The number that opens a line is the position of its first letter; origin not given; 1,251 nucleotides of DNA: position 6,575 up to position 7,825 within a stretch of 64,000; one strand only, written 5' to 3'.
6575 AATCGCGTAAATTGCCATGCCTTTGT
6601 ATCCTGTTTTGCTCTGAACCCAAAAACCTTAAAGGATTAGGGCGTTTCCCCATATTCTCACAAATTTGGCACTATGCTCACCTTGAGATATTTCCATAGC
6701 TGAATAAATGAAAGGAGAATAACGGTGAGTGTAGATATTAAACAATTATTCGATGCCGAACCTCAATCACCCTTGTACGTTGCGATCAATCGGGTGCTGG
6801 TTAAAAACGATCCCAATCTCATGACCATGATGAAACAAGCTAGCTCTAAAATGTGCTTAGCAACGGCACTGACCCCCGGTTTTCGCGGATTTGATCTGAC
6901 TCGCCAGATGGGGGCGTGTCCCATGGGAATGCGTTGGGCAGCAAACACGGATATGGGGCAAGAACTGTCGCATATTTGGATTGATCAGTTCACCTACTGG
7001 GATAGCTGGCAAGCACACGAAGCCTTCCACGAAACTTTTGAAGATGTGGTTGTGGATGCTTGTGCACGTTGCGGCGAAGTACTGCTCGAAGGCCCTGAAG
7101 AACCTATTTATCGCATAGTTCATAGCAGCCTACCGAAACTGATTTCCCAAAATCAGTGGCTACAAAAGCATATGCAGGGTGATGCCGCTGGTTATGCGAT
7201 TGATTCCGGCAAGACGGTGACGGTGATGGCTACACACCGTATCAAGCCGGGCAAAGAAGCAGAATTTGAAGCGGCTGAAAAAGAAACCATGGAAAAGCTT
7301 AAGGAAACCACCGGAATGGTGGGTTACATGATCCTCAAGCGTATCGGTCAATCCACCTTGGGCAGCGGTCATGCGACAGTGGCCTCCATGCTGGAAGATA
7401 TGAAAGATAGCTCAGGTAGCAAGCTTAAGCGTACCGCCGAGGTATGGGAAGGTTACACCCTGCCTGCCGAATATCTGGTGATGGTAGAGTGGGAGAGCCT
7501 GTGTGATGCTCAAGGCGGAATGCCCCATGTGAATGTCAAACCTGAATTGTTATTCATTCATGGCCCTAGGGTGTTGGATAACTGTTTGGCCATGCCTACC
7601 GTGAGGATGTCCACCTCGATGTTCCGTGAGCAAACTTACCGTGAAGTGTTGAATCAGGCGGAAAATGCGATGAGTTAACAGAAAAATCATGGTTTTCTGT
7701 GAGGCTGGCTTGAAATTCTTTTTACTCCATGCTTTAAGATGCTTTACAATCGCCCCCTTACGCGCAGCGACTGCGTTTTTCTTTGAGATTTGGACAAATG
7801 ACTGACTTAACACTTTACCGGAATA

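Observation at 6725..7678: Complete sulfur oxygenase reductase (SOR) homolog in a gammaproteobacterial chromosome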

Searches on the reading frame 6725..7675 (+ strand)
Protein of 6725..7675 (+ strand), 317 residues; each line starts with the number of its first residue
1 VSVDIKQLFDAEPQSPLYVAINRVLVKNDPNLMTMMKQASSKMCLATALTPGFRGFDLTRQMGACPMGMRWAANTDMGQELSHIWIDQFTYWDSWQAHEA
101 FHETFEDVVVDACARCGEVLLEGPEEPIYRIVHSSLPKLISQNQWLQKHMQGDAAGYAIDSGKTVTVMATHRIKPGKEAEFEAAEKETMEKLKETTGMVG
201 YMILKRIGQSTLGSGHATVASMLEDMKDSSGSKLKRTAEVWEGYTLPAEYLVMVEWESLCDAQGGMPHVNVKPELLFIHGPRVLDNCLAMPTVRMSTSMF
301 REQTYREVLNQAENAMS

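Call 3: search_protein_families(library=pfam, proteins=[window:6725-7675:+], max_evalue=1)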
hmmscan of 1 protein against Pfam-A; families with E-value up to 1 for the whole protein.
window:6725-7675:+ (317 aa): 4 families
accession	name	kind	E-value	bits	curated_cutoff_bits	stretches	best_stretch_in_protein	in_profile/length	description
PF07682.17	SOR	-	3.2e-63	213.8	25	1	17-306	2-300/300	Sulphur oxygenase reductase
PF03992.22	ABM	-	0.012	16.2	23.1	1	165-205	2-43/78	Antibiotic biosynthesis monooxygenase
PF07874.16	DUF1660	-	0.077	14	21.4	1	106-150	18-62/63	Prophage protein (DUF1660)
PF00572.24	Ribosomal_L13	-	0.15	12.6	23.8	0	4-37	76-108/119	Ribosomal protein L13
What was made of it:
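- On Sulfur oxygenase reductase family (Pfam PF07682; EC 1.13.11.55): Protein residues 17-306 cover profile positions 2-300 of 300 (call 3).
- Checked: Pfam PF07682 SOR scores 213.8 bits against a gathering cutoff of 25, covering profile positions 2-300 of 300 (call 3).
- Pfam SOR 213.8 bits against a cutoff of 25, full length (call 3).
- Tried and rejected: The weak ABM-domain hit (16.2 bits against a cutoff of 23.1) was not pursued (call 3).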

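Call 4: search_solved_structures(query=window:6725-7675:+, max_evalue=1, show_alignments=3)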
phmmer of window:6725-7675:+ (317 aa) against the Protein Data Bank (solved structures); distinct sequences matched with E-value up to 1: 13.
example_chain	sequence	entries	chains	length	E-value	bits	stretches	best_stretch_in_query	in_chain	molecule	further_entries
9rdn_A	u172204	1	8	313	1.9e-156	523.3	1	1-312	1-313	Sulfur oxygenase reductase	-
6m35_A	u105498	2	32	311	2.4e-44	155.2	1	18-311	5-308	Sulfur oxygenase/reductase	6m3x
6qne_A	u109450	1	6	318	2.7e-43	151.7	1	18-311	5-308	Sulfur oxygenase/reductase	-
2yav_A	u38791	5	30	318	5.1e-43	150.8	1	18-311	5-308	SULFUR OXYGENASE/REDUCTASE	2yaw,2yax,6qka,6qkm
6qo0_A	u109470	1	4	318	5.2e-43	150.8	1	18-311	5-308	Sulfur oxygenase/reductase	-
2cb2_A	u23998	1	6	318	5.4e-43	150.8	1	18-311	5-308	SULFUR OXYGENASE REDUCTASE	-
6qjc_A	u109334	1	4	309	7.4e-43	150.3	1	18-311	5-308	Sulfur oxygenase/reductase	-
7x9w_A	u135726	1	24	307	1.2e-42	149.6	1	18-311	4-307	Sulfur oxygenase/reductase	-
6qmv_A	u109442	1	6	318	1.3e-42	149.5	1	18-311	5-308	Sulfur oxygenase/reductase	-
3bxv_A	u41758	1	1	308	4e-39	138.1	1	18-311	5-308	Sulfur oxygenase/reductase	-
6qpa_A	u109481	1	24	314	9.9e-36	126.9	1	16-309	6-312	Sulfur oxygenase/reductase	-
4uj6_A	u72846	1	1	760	0.049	16.2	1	158-247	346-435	SURFACE LAYER PROTEIN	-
4uic_A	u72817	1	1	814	0.054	16.1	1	158-247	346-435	SURFACE LAYER PROTEIN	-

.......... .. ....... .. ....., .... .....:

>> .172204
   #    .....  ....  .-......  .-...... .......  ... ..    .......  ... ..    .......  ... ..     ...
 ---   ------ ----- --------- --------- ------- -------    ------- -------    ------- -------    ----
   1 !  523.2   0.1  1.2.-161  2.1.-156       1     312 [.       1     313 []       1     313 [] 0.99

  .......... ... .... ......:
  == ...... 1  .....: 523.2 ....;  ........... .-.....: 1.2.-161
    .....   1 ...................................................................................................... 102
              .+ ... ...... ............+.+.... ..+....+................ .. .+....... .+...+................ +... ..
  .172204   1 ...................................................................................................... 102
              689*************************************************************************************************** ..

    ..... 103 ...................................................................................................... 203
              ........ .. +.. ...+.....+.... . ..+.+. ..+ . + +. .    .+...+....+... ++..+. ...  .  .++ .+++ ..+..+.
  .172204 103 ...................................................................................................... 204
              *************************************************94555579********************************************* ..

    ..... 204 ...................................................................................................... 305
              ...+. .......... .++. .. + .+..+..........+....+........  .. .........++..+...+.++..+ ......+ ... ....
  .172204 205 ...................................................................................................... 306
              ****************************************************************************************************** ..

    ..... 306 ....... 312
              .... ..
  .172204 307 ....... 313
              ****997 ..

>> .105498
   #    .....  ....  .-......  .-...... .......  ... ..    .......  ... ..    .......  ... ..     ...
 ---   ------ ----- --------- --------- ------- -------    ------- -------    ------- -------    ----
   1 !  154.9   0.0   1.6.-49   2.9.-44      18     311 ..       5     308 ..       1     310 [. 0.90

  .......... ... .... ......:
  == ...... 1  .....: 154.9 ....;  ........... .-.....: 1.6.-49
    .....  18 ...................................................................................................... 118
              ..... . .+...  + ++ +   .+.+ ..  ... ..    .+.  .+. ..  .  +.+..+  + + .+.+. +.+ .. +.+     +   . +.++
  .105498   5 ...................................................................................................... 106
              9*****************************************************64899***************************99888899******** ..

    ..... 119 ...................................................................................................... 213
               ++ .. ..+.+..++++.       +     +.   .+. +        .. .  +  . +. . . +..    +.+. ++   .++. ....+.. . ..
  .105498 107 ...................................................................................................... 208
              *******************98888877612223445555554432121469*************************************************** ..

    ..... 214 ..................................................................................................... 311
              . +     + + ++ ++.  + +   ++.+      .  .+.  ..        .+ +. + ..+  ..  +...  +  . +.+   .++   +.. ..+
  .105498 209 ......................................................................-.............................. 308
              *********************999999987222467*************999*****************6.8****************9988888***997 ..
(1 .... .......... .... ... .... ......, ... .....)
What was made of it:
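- Closest known: Archaeal SORs: Acidianus ambivalens. Same: They align over residues 18-311 against 5-308 with E = 1e-39 to 1e-44 (call 4).
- Checked: Residues 18-311 align to residues 5-308 of Acidianus ambivalens SOR 2cb2 (E = 5e-43) and to 12 other SOR chains (call 4).
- E-values are as low as 1e-156 (call 4).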

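Call 5: search_protein_families(library=ncbifam, proteins=[window:6725-7675:+], max_evalue=1)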
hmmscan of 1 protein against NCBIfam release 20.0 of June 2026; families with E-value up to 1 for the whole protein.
window:6725-7675:+ (317 aa): 3 families
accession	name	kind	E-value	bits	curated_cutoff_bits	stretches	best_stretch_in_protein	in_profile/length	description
NF047630.1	SulOxRed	equivalog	1.4e-53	182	400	1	18-311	5-308/308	sulfur oxygenase/reductase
NF053649.1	HemeDegHumQ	equivalog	0.00098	19.4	130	1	167-206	4-43/102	heme-degrading protein HmuQ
NF003506.0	PRK05170.2-4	equivalog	0.13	12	248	1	237-266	7-34/158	YcgN family cysteine cluster protein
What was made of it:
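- On NCBIfam NF047630 SulOxRed (equivalog of the archaeal-type enzyme): 182 bits (call 5).
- Closest known: Archaeal SORs: Acidianus ambivalens. Different: The score is below the NCBIfam equivalog cutoff (182 against 400, call 5).
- The NCBIfam equivalog model NF047630 scores only 182 bits against a cutoff of 400 (call 5), so curated rules do not treat this clade as an automatic functional equivalent of the archaeal enzyme.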

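Call 8: find_homologous_proteins(query=window:6725-7675:+, max_evalue=0.00001)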
Query window:6725-7675:+ (317 aa): 418 proteins with E <= 0.00001 among 1092 candidates; the best 120 are listed.
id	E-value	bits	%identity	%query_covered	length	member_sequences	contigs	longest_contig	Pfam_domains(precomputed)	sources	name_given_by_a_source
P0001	2.5e-214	728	100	100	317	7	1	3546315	PF07682.19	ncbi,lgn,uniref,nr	ncbi:sulfur oxygenase reductase family protein [Candidatus Thiothrix anitrata]|uniref:Sulfur oxygena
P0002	3.4e-205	698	96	98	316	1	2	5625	PF07682.19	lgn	-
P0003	5.4e-205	698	96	98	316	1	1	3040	PF07682.19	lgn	-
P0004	2.6e-204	695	96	98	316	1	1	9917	PF07682.19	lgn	-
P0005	3.6e-204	695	96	98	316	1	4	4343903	PF07682.19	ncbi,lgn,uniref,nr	ncbi:sulfur oxygenase reductase family protein [Thiothrix winogradskyi]|uniref:Sulfur oxygenase redu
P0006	6.8e-204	694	96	98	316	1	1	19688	PF07682.19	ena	-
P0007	9.5e-204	694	96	98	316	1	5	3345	PF07682.19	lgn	-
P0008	1.3e-203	693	96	98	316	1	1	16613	PF07682.19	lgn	-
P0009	1.8e-203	693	96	98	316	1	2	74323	PF07682.19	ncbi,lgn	-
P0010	2.5e-203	692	96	98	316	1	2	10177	PF07682.19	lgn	-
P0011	4.7e-203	691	96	98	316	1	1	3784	PF07682.19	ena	-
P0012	9.4e-203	690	95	98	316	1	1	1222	PF07682.19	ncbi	-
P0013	2.3e-194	663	92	98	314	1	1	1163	PF07682.19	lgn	-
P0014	4.1e-189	645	88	98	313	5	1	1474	PF07682.19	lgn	-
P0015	1.8e-184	630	85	98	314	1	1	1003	PF07682.19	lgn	-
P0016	2.2e-179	614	82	98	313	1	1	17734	PF07682.19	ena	-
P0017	3.6e-179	613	82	99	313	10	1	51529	PF07682.19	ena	-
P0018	4.9e-179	612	83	97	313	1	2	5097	PF07682.19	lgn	-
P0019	1.5e-178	611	82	97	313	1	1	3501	PF07682.19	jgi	-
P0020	1.0e-177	608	82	98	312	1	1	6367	PF07682.19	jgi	jgi:sulfur oxygenase/reductase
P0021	6.7e-177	605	81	98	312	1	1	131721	PF07682.19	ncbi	-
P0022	1.6e-176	604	80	98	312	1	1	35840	PF07682.19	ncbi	-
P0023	1.7e-176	604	83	98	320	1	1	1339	PF07682.19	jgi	jgi:sulfur oxygenase/reductase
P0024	2.6e-176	603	82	98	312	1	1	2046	PF07682.19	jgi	jgi:sulfur oxygenase/reductase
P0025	3.2e-176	603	82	98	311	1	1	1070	PF07682.19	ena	-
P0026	3.8e-176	603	82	98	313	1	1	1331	PF07682.19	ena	-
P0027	6.0e-176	602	80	99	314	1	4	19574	PF07682.19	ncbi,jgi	ncbi:MAG: sulfur oxygenase reductase family protein [Gammaproteobacteria bacterium]|jgi:sulfur oxyge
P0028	6.3e-176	602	82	98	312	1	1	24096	PF07682.19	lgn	-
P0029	7.3e-176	602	81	98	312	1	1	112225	PF07682.19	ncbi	-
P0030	9.7e-176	602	81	98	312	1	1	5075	PF07682.19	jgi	jgi:sulfur oxygenase/reductase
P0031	1.5e-175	601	80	99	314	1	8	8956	PF07682.19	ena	-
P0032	1.6e-175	601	80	99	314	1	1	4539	PF07682.19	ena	-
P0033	2.5e-175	600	81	98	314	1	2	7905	PF07682.19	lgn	-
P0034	5.2e-175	599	81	98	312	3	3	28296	PF07682.19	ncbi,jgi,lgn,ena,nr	ncbi:MAG: sulfur oxygenase reductase family protein [Proteobacteria bacterium]|nr:sulfur oxygenase r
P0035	6.0e-175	599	81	98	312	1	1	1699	PF07682.19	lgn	-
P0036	7.6e-175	599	80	99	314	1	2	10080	PF07682.19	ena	-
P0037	1.0e-174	598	80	99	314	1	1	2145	PF07682.19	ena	-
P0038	1.5e-174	598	80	98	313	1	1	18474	PF07682.19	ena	-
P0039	2.0e-174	597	81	97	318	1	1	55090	PF07682.19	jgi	jgi:sulfur oxygenase/reductase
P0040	2.0e-174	597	81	98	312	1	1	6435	PF07682.19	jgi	-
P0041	2.4e-174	597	80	98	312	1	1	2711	PF07682.19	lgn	-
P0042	5.4e-174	596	81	98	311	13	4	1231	PF07682.19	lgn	-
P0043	8.2e-174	595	80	98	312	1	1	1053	PF07682.19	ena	-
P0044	1.1e-173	595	81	98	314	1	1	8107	PF07682.19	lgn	-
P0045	1.8e-173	594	80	98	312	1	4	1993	PF07682.19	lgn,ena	-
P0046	2.3e-173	594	80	98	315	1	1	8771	PF07682.19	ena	-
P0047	2.9e-173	593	79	98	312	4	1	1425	PF07682.19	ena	-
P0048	3.9e-173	593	79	98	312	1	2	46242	PF07682.19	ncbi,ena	-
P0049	4.7e-173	593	79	98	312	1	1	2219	PF07682.19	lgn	-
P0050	5.5e-173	593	80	98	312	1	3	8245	PF07682.19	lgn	-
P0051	7.9e-173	592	79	99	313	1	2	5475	PF07682.19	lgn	-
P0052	1.1e-172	592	81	97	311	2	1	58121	PF07682.19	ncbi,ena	-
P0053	1.3e-172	591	79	98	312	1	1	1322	PF07682.19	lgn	-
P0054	2.4e-172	590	79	98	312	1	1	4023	PF07682.19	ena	-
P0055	3.6e-172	590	81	97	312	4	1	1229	PF07682.19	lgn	-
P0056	4.1e-172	590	80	98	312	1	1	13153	PF07682.19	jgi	jgi:sulfur oxygenase/reductase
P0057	6.0e-172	589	80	98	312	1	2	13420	PF07682.19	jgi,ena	-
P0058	7.1e-172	589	80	98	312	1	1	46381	PF07682.19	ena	-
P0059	1.0e-171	588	80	97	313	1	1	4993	PF07682.19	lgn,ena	-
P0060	1.0e-171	588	80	97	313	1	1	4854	PF07682.19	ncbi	-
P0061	1.3e-171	588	81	98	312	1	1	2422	PF07682.19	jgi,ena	-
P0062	1.4e-171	588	80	97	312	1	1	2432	PF07682.19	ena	-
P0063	1.6e-171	588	79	98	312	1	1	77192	PF07682.19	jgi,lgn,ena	jgi:sulfur oxygenase/reductase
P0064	1.6e-171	588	79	98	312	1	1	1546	PF07682.19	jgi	-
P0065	2.2e-171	587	80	98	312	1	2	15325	PF07682.19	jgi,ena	-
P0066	2.2e-171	587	79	98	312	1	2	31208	PF07682.19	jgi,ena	jgi:sulfur oxygenase/reductase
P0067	2.4e-171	587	81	97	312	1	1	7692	PF07682.19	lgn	-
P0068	2.4e-171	587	81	98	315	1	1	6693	PF07682.19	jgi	jgi:sulfur oxygenase/reductase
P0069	2.8e-171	587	81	98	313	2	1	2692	PF07682.19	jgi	-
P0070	3.2e-171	587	80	98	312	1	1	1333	PF07682.19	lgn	-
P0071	3.9e-171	586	78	98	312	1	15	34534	PF07682.19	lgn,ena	-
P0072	4.2e-171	586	78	98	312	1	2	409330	PF07682.19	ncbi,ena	-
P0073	6.8e-171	586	78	98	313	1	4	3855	PF07682.19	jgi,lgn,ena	-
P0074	7.4e-171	586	78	98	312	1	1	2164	PF07682.19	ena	-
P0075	1.1e-170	585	79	98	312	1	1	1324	PF07682.19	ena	-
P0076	1.1e-170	585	79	98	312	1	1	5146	PF07682.19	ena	-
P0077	1.9e-170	584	79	98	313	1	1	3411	PF07682.19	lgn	-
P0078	2.0e-170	584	78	98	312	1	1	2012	PF07682.19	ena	-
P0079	2.1e-170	584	78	98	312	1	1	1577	PF07682.19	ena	-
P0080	2.1e-170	584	79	98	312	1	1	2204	PF07682.19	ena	-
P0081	2.9e-170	584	79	98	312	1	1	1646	PF07682.19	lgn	-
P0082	5.4e-170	583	79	98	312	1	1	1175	PF07682.19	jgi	-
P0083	5.9e-170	583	79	98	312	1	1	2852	PF07682.19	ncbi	-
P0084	7.1e-170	582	78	98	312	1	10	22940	PF07682.19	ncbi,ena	-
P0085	8.4e-170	582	80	97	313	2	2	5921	PF07682.19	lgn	-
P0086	8.7e-170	582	79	99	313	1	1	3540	PF07682.19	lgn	-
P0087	1.0e-169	582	79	98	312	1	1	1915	PF07682.19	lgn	-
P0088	1.2e-169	582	79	99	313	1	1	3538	PF07682.19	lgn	-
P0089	1.5e-169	581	78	98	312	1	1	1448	PF07682.19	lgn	-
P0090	1.6e-169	581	77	98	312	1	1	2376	PF07682.19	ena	-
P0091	1.8e-169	581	79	98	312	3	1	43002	PF07682.19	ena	-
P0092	2.0e-169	581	78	98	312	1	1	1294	PF07682.19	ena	-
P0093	2.0e-169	581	78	98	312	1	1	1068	PF07682.19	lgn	-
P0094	2.0e-169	581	78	98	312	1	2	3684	PF07682.19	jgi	jgi:sulfur oxygenase/reductase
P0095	3.1e-169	580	78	98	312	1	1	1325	PF07682.19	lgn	-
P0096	3.7e-169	580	78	98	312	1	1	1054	PF07682.19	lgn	-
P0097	3.8e-169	580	78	98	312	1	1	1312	PF07682.19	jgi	jgi:sulfur oxygenase/reductase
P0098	4.0e-169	580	79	97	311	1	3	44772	PF07682.19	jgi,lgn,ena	-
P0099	4.5e-169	580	80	98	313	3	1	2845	PF07682.19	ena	-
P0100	4.5e-169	580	78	97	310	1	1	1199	PF07682.19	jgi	jgi:sulfur oxygenase/reductase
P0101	5.1e-169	579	78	98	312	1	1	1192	PF07682.19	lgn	-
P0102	7.0e-169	579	78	98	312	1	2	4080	PF07682.19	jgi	-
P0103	7.1e-169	579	78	98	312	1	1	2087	PF07682.19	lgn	-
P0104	9.6e-169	579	77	98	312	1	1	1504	PF07682.19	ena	-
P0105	9.7e-169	579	78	98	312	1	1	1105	PF07682.19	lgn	-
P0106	9.8e-169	579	78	98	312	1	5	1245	PF07682.19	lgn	-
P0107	9.8e-169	579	78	98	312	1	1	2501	PF07682.19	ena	-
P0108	9.9e-169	579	78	98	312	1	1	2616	PF07682.19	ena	-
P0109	1.1e-168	578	78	98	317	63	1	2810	PF07682.19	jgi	jgi:sulfur oxygenase/reductase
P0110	1.1e-168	578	79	97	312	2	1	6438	PF07682.19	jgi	jgi:sulfur oxygenase/reductase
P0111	1.3e-168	578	77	98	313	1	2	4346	PF07682.19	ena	-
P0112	1.5e-168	578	79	97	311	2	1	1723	PF07682.19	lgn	-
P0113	1.9e-168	578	78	98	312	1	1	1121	PF07682.19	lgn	-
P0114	2.0e-168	578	78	98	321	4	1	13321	PF07682.19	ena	-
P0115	2.6e-168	577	77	98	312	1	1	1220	PF07682.19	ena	-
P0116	2.6e-168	577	77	98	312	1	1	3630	PF07682.19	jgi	-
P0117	2.6e-168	577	78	98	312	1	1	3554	PF07682.19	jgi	-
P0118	2.6e-168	577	77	98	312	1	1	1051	PF07682.19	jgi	jgi:sulfur oxygenase/reductase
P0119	3.5e-168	577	77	98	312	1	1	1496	PF07682.19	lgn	-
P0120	3.6e-168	577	77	98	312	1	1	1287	PF07682.19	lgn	-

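Call 9: find_related_loci(query=window:6725-7675:+, collection=genome_contigs, flank=10000)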
Query window:6725-7675:+ (317 aa) in genome_contigs; peptide patterns used: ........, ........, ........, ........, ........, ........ (x = any residue, [..] = any of these).
87 stretches matched a pattern; 54 encode a relative of the query (tblastn E <= 1e-3); 54 distinct loci.
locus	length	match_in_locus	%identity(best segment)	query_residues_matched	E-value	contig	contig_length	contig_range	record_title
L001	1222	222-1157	95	1-312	0e+0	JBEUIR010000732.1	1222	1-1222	MAG: Candidatus Thiothrix namsaraevi isolate LIN_1_Thio scaffold_812, whole genome shotgun sequence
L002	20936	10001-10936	96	1-312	0e+0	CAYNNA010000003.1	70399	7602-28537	MAG TPA_asm: uncultured Thiothrix sp. isolate SRP257756_co1_221 genome assembly, contig: NODE_156_length_70399_cov_21.70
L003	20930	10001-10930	81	1-310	0e+0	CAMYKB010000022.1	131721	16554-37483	MAG: uncultured Gammaproteobacteria bacterium isolate ES_M_Gamma_082 genome assembly, contig: scaffold_766, whole genome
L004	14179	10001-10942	80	1-314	0e+0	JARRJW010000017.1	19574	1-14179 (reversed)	MAG: Gammaproteobacteria bacterium isolate Spart_030_MAG scaffold_4964, whole genome shotgun sequence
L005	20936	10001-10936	81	1-312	0e+0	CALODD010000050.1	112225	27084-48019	MAG: uncultured Gammaproteobacteria bacterium isolate LOGT_bin.0120 genome assembly, contig: contig_34364, whole genome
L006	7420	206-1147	81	1-314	8e-180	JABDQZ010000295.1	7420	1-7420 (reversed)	MAG: Gammaproteobacteria bacterium isolate Site_C16 k127_271018, whole genome shotgun sequence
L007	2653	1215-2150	79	1-312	0e+0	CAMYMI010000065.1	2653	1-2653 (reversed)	MAG: uncultured Ectothiorhodospiraceae bacterium isolate ES_Gamma_050 genome assembly, contig: scaffold_17058, whole gen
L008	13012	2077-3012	82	1-312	3e-178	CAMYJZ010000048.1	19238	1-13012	MAG: uncultured Ectothiorhodospiraceae bacterium isolate ES_M_Gamma_051 genome assembly, contig: scaffold_2679, whole ge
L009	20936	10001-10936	80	1-312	3e-178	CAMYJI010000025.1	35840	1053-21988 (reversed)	MAG: uncultured Ectothiorhodospiraceae bacterium isolate ES_Gamma_053 genome assembly, contig: scaffold_451, whole genom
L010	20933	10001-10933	77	1-311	1e-173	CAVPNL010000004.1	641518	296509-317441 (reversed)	MAG: uncultured delta proteobacterium isolate MFD09779.bin.2.131 genome assembly, contig: contig_16336, whole genome sho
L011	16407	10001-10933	78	1-311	2e-173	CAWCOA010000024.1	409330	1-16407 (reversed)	MAG: uncultured Gammaproteobacteria bacterium isolate MFD03804.bin.1.37 genome assembly, contig: contig_47486, whole gen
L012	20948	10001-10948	77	2-315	3e-170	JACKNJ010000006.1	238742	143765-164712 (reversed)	MAG: Gammaproteobacteria bacterium isolate HK-STAS-PROT-141 HK-STAS-PROT-141_6, whole genome shotgun sequence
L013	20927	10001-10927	77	3-309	5e-169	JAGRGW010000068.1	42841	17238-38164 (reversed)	MAG: Gammaproteobacteria bacterium isolate HKST-UBA184 2010_21089, whole genome shotgun sequence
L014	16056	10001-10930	77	2-309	2e-168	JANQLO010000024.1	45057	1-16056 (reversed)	MAG: Chromatiales bacterium isolate PL25a_bin.61 k99_1824523, whole genome shotgun sequence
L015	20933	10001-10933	76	1-309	4e-168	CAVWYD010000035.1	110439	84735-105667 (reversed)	MAG: uncultured Gammaproteobacteria bacterium isolate MFD03551.bin.3.65 genome assembly, contig: contig_84, whole genome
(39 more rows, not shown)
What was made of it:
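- The clade also includes MAGs labelled delta proteobacterium and Desulfobacterales (call 9).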

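Call 35: search_protein_representatives(protein=window:6725-7675:+)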
Query: 317 residues. Proteins with E-value up to 0.001 (for the whole library): 58; up to 1e-10: 44; up to 1e-30: 16. The best 58 are listed.
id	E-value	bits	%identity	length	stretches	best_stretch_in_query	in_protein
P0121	2.0e-159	546.3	78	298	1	19-310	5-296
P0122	1.1e-105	369.8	77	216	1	97-311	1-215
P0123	1.2e-71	258.0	74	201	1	132-290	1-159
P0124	6.4e-57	209.7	54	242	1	43-260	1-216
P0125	5.2e-53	196.8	62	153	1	43-193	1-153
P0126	1.1e-47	179.4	35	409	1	13-310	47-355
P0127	1.0e-46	176.2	80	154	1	207-310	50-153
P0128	2.3e-45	171.7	37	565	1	17-311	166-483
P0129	1.6e-43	165.7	75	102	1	212-310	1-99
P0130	1.1e-41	159.7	36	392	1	45-310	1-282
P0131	2.1e-41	158.7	71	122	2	234-313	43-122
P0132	8.0e-38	146.9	73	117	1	219-310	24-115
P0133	1.6e-36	142.7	33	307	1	18-311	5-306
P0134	2.0e-36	142.4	77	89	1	67-152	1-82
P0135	4.0e-33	131.5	74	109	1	2-82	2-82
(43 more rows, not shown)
